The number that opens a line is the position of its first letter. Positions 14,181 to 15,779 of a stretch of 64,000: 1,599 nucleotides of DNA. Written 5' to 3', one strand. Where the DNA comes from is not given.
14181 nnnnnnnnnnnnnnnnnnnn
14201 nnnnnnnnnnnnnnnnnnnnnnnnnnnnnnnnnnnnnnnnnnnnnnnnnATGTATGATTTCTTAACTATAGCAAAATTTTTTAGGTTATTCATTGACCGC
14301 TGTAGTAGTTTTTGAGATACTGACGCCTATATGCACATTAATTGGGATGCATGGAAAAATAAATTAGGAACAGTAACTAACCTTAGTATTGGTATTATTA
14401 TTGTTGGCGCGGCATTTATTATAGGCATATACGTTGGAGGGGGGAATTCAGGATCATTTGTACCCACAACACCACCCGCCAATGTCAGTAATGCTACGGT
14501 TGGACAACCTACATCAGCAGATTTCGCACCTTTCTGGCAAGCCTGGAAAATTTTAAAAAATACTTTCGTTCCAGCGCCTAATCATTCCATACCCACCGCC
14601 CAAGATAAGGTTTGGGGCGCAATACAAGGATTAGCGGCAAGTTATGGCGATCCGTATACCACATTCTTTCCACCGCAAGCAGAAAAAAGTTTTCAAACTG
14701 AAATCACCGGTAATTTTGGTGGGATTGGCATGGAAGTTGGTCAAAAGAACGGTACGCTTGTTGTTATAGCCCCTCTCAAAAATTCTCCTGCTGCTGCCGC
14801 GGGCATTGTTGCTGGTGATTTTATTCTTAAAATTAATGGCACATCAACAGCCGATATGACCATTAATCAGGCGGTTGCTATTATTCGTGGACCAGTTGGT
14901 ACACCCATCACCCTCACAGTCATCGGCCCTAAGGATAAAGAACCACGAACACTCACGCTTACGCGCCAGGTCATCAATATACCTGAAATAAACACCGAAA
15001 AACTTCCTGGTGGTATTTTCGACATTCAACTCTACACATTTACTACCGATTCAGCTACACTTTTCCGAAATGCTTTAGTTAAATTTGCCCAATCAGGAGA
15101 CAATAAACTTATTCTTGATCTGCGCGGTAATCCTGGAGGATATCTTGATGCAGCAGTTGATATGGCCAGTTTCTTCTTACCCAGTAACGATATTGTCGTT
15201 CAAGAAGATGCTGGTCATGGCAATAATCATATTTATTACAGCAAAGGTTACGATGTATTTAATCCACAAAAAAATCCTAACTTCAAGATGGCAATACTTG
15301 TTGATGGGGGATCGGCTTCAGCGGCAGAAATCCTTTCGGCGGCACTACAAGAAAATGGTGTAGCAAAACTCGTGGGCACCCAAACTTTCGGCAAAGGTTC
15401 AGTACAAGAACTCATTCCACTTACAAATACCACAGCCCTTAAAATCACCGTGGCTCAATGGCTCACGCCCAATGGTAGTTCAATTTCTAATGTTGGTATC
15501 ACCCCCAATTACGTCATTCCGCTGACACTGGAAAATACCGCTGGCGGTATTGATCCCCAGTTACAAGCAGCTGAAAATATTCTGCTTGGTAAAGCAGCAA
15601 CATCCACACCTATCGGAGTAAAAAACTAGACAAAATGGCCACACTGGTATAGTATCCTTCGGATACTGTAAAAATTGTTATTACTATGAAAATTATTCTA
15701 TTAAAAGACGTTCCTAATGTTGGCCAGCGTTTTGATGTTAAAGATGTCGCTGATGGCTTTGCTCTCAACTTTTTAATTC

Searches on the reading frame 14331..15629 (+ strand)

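Call 43: search_protein_families(library=pfam, proteins=[window:14331-15629:+], max_evalue=0.001)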
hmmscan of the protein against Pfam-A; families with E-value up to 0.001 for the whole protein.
window:14331-15629:+ (432 aa): 4 families
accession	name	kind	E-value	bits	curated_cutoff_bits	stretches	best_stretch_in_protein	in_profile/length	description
PF03572.23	Peptidase_S41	-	9.9e-46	155.8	24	1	232-395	5-164/165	Peptidase family S41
PF17820.7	PDZ_6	-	1e-13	51.2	27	1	145-197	2-52/54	PDZ domain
PF00595.29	PDZ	-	4.1e-12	46.7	23.2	1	126-197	8-80/81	PDZ domain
PF13180.12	PDZ_2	-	7.4e-08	33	27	1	130-201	1-71/80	PDZ domain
